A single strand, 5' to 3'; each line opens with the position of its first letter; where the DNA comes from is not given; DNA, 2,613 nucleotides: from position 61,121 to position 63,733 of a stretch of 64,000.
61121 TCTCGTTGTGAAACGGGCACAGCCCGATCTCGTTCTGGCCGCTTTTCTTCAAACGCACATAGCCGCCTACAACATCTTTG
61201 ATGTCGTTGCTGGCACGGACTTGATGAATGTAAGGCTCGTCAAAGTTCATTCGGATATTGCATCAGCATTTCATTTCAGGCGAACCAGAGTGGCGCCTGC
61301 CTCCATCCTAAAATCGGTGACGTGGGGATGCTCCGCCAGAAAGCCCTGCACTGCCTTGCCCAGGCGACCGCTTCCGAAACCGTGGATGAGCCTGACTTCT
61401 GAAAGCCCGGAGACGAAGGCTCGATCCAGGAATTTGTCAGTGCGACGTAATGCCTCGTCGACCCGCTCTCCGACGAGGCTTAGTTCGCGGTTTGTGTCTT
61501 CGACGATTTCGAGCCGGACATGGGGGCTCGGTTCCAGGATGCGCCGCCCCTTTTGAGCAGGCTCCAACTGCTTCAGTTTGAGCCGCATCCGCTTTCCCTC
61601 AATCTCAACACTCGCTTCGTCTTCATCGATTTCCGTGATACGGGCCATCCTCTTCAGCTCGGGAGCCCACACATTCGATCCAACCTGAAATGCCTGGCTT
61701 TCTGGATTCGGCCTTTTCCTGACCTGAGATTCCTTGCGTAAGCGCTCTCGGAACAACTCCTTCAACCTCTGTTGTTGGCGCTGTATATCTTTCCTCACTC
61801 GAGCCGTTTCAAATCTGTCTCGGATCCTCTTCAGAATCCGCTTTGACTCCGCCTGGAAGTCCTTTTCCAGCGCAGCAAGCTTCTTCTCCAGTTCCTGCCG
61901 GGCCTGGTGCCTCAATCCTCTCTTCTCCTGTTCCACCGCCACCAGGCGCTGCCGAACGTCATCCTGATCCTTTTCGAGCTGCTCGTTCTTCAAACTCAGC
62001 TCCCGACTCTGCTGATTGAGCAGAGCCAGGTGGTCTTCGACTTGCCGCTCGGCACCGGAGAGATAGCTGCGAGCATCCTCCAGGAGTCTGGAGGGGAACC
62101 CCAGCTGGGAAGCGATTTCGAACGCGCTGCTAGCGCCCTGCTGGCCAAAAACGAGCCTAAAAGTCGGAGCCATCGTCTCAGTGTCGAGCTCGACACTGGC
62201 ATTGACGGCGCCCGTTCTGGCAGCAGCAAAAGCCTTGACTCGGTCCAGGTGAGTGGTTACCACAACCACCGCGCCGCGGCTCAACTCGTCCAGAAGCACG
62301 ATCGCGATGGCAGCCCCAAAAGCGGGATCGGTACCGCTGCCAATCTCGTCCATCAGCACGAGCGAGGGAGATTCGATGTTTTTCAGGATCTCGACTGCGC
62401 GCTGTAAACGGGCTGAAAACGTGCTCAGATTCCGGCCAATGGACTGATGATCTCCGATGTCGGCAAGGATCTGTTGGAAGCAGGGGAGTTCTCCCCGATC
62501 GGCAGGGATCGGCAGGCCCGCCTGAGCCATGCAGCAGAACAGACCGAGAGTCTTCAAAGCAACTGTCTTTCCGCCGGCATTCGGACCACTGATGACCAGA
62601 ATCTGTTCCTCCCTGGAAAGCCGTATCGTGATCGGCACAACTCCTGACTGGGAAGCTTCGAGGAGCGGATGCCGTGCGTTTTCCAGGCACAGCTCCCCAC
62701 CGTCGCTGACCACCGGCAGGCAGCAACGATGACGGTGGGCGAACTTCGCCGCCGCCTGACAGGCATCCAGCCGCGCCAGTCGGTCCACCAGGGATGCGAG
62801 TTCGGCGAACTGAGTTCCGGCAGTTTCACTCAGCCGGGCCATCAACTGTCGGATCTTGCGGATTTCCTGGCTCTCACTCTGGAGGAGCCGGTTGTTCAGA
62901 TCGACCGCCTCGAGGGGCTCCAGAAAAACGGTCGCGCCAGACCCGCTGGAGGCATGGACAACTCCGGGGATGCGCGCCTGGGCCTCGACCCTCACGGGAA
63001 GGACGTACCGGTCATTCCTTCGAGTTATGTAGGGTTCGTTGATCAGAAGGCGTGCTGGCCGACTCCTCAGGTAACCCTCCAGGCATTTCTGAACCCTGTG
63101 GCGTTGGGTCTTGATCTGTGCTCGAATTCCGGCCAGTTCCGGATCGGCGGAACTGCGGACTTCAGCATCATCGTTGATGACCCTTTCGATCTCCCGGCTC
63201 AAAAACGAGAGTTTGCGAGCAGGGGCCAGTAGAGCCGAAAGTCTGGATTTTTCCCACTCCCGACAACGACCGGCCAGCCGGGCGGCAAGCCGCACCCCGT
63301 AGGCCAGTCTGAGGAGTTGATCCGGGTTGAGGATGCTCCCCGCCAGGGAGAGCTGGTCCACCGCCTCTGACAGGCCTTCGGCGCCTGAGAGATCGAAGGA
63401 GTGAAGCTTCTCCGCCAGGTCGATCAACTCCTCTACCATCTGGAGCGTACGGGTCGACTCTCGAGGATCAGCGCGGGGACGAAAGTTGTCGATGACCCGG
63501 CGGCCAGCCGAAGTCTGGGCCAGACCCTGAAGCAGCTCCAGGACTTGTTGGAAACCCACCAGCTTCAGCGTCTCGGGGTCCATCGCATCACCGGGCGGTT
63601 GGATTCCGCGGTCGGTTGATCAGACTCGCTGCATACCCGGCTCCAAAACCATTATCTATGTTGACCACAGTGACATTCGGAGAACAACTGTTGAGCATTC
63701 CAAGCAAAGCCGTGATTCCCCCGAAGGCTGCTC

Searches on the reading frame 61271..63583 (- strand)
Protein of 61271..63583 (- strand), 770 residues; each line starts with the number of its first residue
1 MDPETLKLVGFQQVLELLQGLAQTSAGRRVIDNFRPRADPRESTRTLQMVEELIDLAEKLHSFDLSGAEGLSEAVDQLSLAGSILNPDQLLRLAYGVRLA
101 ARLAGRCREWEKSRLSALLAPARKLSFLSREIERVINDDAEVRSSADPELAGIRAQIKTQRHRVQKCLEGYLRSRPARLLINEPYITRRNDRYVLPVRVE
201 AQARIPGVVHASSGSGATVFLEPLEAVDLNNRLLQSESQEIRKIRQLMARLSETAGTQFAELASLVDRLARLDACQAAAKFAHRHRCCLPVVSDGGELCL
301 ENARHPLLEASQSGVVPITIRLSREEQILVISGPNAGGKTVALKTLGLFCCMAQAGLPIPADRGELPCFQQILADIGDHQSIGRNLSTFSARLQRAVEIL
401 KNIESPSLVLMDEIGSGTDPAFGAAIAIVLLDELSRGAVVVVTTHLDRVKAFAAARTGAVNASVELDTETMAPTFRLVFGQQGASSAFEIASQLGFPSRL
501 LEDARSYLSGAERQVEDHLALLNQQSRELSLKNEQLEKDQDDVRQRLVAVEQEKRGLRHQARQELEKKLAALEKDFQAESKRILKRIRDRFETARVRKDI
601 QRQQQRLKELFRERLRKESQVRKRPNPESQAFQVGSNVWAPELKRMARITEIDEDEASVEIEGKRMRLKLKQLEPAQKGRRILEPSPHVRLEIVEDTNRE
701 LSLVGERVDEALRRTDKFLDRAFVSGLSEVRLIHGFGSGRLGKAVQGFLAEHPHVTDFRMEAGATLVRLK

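Call 27: find_encoding_contigs(protein=window:61271-63583:-, flank=10000, max_places=2)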
Protein window:61271-63583:- (770 aa): no gene with exactly this product is on record in the collection.
